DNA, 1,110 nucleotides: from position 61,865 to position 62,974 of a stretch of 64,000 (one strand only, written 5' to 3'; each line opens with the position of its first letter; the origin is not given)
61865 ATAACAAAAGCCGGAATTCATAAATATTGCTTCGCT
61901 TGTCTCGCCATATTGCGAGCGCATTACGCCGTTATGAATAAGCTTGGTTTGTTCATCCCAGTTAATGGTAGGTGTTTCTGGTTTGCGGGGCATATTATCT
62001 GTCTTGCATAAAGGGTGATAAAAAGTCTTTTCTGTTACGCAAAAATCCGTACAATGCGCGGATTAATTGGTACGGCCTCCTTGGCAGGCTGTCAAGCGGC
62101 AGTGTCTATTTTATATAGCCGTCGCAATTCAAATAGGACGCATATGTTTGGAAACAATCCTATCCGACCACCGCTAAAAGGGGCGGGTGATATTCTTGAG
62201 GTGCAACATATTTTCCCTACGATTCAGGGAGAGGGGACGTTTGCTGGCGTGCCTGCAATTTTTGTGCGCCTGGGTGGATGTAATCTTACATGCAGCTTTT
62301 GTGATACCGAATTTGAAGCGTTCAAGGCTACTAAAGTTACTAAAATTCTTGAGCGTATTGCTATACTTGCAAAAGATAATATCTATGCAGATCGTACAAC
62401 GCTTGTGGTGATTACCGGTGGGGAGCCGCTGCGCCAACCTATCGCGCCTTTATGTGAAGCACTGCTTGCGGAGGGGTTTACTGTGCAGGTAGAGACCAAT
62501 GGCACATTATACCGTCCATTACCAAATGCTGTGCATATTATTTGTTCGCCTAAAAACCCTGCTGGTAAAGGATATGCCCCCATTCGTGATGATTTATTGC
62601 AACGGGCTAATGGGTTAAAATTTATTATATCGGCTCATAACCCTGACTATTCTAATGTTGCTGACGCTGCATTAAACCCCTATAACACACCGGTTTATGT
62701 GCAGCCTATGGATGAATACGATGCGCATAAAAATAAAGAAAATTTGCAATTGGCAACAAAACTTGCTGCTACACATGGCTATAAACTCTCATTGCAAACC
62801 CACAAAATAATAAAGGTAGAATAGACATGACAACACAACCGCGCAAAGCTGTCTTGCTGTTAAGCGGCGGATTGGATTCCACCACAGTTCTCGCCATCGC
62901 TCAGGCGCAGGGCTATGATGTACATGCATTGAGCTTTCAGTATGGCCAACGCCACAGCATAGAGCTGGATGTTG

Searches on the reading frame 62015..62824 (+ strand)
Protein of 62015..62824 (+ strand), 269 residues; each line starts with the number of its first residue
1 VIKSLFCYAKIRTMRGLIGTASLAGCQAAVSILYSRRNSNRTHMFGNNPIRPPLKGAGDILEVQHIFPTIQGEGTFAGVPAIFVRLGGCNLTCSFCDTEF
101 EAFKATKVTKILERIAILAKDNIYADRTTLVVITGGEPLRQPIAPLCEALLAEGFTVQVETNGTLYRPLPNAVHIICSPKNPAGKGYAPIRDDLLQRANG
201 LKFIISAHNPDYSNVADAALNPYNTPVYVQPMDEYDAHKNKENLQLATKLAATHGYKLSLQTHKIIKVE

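Call 84: search_protein_families(library=pfam, proteins=[window:62015-62824:+], max_evalue=0.00001)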
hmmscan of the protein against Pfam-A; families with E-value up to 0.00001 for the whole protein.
window:62015-62824:+ (269 aa): 1 family
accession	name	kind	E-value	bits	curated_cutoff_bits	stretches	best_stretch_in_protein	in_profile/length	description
PF04055.27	Radical_SAM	-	1e-09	39.3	29.5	1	87-167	5-90/166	Radical SAM superfamily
